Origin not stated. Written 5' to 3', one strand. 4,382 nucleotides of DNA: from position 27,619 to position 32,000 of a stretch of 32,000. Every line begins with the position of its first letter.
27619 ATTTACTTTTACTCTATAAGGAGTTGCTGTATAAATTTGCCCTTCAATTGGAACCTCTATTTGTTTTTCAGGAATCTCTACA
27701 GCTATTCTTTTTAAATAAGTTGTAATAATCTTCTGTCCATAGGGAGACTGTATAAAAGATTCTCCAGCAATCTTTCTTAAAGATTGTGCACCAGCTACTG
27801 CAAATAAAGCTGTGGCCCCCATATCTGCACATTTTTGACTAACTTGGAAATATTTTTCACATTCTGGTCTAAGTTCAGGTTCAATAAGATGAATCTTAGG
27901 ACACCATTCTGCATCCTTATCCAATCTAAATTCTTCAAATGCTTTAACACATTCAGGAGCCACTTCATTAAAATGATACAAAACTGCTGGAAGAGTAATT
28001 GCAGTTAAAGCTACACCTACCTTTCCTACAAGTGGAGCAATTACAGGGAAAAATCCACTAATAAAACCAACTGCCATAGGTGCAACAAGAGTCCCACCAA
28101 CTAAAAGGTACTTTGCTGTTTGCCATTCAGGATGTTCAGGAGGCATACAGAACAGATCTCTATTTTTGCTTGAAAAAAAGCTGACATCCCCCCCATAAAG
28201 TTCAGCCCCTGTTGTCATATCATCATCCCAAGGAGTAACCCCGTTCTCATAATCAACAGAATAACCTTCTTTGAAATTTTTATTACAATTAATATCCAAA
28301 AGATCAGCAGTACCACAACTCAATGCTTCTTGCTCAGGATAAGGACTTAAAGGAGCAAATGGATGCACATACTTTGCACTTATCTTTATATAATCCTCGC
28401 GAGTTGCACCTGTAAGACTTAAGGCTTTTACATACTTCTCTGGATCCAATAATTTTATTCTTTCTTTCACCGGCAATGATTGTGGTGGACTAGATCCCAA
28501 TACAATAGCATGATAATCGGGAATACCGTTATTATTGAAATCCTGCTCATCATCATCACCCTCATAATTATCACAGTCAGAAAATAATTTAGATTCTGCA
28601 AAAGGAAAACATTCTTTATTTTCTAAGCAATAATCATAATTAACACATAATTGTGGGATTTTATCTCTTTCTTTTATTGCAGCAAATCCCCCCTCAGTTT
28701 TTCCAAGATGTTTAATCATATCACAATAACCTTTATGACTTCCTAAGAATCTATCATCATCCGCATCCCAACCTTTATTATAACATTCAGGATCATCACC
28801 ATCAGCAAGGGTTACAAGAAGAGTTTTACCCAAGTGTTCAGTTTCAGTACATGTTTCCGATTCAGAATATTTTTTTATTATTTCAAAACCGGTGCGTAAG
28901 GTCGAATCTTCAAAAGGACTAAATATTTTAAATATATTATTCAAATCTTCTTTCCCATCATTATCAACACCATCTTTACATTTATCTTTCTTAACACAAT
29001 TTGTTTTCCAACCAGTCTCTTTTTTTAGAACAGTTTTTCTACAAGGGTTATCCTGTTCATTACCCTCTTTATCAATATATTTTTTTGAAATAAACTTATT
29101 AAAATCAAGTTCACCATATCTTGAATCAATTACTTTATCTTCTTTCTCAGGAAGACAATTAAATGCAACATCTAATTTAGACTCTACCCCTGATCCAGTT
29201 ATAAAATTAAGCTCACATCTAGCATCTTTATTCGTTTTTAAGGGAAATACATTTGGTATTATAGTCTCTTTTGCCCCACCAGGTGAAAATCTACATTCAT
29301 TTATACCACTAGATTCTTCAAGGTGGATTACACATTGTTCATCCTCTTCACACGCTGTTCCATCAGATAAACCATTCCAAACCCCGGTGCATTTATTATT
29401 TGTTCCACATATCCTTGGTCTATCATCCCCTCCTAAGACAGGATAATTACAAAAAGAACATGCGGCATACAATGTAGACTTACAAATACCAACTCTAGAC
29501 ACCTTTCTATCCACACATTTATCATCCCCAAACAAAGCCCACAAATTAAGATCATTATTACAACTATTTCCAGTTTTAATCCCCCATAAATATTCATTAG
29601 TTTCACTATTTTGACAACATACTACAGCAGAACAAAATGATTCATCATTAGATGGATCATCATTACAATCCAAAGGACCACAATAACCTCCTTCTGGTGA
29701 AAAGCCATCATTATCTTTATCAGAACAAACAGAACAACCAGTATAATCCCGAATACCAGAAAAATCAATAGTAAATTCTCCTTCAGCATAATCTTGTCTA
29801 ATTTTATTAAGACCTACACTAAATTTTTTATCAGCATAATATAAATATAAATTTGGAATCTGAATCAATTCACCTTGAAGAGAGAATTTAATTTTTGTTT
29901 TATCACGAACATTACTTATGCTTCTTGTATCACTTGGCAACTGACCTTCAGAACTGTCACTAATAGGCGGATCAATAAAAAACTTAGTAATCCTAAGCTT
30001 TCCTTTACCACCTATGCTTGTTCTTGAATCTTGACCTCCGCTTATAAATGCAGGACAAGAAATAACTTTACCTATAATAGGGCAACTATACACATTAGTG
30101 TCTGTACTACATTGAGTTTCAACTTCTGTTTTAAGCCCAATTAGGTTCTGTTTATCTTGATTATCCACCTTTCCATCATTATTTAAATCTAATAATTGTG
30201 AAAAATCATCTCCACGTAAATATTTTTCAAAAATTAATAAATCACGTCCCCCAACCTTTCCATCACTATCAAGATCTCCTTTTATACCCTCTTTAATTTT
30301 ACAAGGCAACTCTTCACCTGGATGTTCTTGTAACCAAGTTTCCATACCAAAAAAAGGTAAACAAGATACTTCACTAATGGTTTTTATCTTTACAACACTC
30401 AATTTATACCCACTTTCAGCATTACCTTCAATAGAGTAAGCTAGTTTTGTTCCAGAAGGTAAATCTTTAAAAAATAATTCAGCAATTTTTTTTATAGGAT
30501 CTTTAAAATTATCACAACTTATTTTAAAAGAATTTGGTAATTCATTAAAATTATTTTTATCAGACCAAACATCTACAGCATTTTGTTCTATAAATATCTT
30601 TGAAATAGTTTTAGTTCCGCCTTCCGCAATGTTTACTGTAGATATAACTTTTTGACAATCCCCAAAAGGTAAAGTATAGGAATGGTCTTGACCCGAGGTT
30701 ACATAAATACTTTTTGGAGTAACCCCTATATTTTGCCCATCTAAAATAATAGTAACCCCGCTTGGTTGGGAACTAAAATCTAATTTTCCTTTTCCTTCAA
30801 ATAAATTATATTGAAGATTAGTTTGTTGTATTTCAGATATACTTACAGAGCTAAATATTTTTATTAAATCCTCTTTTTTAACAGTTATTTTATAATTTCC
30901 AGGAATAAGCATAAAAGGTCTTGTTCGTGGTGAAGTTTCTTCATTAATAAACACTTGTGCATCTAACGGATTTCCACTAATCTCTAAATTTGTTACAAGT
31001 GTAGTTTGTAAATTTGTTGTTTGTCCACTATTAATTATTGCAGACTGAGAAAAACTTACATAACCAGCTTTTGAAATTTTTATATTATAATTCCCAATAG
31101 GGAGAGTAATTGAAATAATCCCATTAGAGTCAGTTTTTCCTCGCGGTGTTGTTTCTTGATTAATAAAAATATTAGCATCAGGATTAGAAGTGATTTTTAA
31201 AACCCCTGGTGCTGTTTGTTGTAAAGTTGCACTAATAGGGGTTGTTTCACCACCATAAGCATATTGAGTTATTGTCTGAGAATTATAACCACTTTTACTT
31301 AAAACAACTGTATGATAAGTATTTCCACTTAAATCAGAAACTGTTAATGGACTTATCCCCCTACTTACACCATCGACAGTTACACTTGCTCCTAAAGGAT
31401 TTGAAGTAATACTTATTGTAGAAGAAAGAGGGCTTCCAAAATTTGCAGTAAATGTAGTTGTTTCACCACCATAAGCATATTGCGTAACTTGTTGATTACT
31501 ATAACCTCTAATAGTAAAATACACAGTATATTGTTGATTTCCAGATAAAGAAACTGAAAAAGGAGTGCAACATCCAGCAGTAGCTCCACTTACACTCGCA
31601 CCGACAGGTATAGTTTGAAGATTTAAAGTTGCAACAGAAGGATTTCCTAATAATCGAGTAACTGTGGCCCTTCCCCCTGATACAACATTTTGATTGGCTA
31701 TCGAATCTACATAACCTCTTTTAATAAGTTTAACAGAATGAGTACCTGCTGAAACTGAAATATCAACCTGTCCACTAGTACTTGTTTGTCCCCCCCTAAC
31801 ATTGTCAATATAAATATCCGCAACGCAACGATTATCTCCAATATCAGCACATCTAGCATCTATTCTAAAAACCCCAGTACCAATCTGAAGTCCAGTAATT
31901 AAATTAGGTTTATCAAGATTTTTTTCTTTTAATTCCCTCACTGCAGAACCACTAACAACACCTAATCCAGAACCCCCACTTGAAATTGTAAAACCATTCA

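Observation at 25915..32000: Giant (more than 2,027 aa) mosaic protein: beta-sandwich repeats, dockerin, Cys/Asp repeats, membrane anchor and a large C-terminal region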

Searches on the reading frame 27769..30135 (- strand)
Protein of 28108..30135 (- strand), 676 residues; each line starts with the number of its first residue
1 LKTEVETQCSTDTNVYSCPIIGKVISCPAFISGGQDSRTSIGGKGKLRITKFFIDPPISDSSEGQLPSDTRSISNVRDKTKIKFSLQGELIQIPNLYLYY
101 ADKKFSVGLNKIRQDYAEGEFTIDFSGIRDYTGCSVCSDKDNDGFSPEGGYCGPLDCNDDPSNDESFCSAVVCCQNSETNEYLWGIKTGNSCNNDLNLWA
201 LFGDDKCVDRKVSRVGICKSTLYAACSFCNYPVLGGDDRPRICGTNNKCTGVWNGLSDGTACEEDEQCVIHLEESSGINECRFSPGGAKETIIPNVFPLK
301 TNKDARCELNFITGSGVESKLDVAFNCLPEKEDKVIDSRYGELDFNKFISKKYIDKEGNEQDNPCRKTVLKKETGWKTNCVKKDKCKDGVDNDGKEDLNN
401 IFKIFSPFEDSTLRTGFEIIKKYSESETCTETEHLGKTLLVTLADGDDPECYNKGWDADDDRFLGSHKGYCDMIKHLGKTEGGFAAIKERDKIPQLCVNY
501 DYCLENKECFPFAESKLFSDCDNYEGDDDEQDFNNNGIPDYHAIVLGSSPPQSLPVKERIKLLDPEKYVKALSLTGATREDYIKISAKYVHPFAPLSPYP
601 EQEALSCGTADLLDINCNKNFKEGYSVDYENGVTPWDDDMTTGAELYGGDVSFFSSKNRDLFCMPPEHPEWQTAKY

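Call 19: search_protein_families(library=pfam, proteins=[window:28108-30135:-], max_evalue=10)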
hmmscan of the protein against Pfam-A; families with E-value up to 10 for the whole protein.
window:28108-30135:- (676 aa): 0 families

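Call 76: find_homologous_proteins(query=A5, max_evalue=0.01)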
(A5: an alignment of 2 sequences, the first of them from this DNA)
Query A5 (2 sequences) (650 aa, profile of the alignment): 1 proteins with E <= 0.01 among 5425 candidates.
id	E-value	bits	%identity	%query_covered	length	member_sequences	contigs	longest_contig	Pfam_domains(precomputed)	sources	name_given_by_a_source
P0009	7.4e-58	215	29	97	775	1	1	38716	PF05203.22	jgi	-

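Call 78: find_encoding_contigs(protein=P0009, flank=10000, max_places=4)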
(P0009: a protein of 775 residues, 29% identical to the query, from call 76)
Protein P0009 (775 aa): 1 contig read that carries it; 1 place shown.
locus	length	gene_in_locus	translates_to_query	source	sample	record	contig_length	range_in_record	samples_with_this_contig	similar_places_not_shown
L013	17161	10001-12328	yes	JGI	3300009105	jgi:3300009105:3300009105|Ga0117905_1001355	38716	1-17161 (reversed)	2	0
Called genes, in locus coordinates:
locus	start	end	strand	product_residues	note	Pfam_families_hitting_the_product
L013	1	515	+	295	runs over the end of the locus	PF01071:GARS_A (weak), PF02655:ATP-grasp_3 (weak), PF07478:Dala_Dala_lig_C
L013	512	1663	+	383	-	PF02655:ATP-grasp_3, PF08443:RimK (faint), PF03133:TTL (faint), PF07478:Dala_Dala_lig_C, PF13535:ATP-grasp_4 (weak)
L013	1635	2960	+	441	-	-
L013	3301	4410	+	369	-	PF04055:Radical_SAM, PF12544:LAM_C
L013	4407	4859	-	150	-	PF01258:zf-dskA_traR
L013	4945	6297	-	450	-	PF02881:SRP54_N, PF00448:SRP54, PF01656:CbiA, PF02978:SRP_SPB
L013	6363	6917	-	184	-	PF01184:Gpr1_Fun34_YaaH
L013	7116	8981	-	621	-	PF08915:tRNA-Thr_ED, PF00587:tRNA-synt_2b, PF03129:HGTP_anticodon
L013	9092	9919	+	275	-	-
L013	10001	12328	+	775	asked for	PF05203:Hom_end_hint (weak)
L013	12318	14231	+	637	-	PF05593:RHS_repeat (faint), PF25023:TEN_YD-shell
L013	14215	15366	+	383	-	PF07591:PT-HINT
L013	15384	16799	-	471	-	PF03747:ADP_ribosyl_GH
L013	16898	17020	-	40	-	-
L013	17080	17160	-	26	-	?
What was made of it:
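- Closest known: Teneurins and their bacterial YD-shell ancestors. Same: L013 gives a precomputed TEN_YD-shell hit next to a scaffold homologue (call 78).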

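Call 81: search_protein_families(library=pfam, proteins=[L013:14203-15363:+, L013:12312-14228:+, L013:9092-9916:+, P0009], max_evalue=1)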
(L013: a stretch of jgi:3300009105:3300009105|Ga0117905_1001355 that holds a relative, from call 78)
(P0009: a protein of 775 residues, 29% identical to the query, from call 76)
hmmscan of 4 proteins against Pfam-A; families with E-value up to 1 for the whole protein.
L013:14203-15363:+ (387 aa): 2 families
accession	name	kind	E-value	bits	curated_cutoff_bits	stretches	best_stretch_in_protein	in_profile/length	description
PF07591.16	PT-HINT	-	2.5e-12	47.7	27.7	1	40-116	58-137/137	Pretoxin HINT domain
PF14890.11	Intein_splicing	-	0.0012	19.1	35.8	1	41-70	59-93/155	Intein splicing domain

L013:12312-14228:+ (639 aa): 1 family
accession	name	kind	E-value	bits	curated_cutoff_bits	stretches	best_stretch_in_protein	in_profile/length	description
PF05593.20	RHS_repeat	-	9.4e-19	67.8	22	5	161-191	1-31/38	RHS Repeat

L013:9092-9916:+ (275 aa): 0 families

P0009 (775 aa): 4 families
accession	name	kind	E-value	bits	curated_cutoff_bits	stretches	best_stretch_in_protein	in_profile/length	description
PF05203.21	Hom_end_hint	-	3.3e-06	27.7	32.1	1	711-741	1-31/228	Hom_end-associated Hint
PF01079.26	Hint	-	0.0016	18.5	29.7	1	708-761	10-62/213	Hint module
PF11617.13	Cu-binding_MopE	-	0.0027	18.3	27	1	27-43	14-30/30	Putative metal-binding motif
PF23768.1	DUF7167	-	0.028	14.9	24.4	1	170-194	14-36/60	Domain of unknown function (DUF7167)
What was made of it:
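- On MopE-like / thrombospondin type 3 metal-binding repeats: Only the homologue P0009 gives Cu-binding_MopE at E 0.0027, below threshold (call 81).
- The scaffold homologue P0009 continues into a Hint domain within a secreted-toxin locus (calls 78, 81).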

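Call 91: find_related_loci(query=A7, collection=metagenome_contigs, flank=10000)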
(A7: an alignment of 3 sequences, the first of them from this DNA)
Query A7 (650 aa) in metagenome_contigs; peptide patterns used: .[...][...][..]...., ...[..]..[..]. (x = any residue, [..] = any of these).
248 stretches matched a pattern, but none encodes a relative of the query by tblastn (E <= 1e-3).

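Call 94: search_protein_families(library=ncbifam, proteins=[L013:14203-15363:+, L013:15384-16796:-, P0009], max_evalue=0.01)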
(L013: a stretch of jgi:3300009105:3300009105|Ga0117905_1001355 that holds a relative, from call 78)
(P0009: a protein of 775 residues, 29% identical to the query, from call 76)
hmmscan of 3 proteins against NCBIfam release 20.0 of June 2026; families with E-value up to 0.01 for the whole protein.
L013:14203-15363:+ (387 aa): 0 families

L013:15384-16796:- (470 aa): 2 families
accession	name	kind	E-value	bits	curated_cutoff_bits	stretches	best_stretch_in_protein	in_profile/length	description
TIGR02662.1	dinitro_DRAG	equivalog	4.7e-31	108.1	337.05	1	5-297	3-270/287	ADP-ribosyl-[dinitrogen reductase] hydrolase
NF041672.1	ADPriboarghdlase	equivalog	1.4e-27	96.4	490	1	3-310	66-358/361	ADP-ribosylarginine hydrolase Tri1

P0009 (775 aa): 0 families
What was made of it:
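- Closest known: Bacterial and archaeal polymorphic toxin systems. Same: A scaffold homologue sits in a locus with RHS, PT-HINT and an ART-like end plus a Tri1-like hydrolase (calls 78, 81, 94).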

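Call 97: search_dna_similar(query=window:27769-29742:-, collection=plasmids, mode=protein, max_evalue=0.001, max_rows=10)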
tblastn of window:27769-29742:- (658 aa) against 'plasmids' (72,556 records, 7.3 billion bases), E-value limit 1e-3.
No match.

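Call 98: find_related_loci(query=A7, collection=viral_contigs, flank=10000)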
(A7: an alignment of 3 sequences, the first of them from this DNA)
Query A7 (650 aa) in viral_contigs; peptide patterns used: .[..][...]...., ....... (x = any residue, [..] = any of these).
184 stretches matched a pattern, but none encodes a relative of the query by tblastn (E <= 1e-3).

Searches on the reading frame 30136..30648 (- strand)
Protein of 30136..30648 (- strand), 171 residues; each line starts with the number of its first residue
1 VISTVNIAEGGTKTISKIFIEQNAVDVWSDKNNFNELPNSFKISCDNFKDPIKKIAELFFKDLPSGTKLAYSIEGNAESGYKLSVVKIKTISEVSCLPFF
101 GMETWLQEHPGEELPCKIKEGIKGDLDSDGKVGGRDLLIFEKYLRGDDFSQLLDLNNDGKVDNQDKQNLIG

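Call 19: search_protein_families(library=pfam, proteins=[window:30136-30648:-], max_evalue=10)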
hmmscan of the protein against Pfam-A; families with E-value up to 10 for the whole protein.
window:30136-30648:- (171 aa): 3 families
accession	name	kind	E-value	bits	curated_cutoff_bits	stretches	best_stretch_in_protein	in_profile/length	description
PF00404.24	Dockerin_1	-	3e-07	31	22.9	1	123-170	1-53/57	Dockerin type I domain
PF13202.12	EF-hand_5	-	0.66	10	25.9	1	151-162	6-17/25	EF hand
PF00036.39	EF-hand_1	-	1.7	8.9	25.4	1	151-164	7-20/29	EF hand domain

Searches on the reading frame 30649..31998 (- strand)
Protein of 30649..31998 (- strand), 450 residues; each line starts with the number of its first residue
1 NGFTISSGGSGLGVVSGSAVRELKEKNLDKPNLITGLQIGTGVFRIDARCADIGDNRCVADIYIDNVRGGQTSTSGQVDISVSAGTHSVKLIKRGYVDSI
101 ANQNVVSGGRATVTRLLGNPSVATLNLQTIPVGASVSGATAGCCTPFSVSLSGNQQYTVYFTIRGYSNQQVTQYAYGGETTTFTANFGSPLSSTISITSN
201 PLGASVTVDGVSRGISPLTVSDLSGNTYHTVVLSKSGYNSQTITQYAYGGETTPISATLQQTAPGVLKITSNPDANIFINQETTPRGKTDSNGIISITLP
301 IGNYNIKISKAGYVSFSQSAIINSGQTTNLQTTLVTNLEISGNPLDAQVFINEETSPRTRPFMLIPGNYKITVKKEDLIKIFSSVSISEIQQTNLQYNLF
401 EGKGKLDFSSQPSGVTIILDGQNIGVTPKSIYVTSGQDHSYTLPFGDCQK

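Call 19: search_protein_families(library=pfam, proteins=[window:30649-31998:-], max_evalue=10)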
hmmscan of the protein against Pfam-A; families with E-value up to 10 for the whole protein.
window:30649-31998:- (450 aa): 7 families
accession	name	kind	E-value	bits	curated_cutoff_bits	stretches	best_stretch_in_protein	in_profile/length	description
PF08308.17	PEGA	-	3.3e-36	123.4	20.8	6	193-262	2-70/71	PEGA domain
PF13620.12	CarboxypepD_reg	-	1.9e-09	38.1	32.3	2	273-334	15-81/82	Carboxypeptidase regulatory-like domain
PF13715.12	CarbopepD_reg_2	-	0.00027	21.4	32.2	1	273-335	15-77/88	CarboxypepD_reg-like domain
PF22820.2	TcaA_3rd_4th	-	0.00049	20.4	27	1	268-288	6-27/73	TcaA protein 3rd/4th domain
PF23157.1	DUF7055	-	0.039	14.1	27.6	1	341-375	25-57/66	Domain of unknown function (DUF7055)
PF23374.1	Fn3_arc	-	0.046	14.2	28.9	1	274-311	37-72/78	Archaeal fibronectin-III type-like domain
PF07550.17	Shr-like_HID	-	5.4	8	22.3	0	75-105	47-81/82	Heme-binding protein Shr-like, Hb-interacting domain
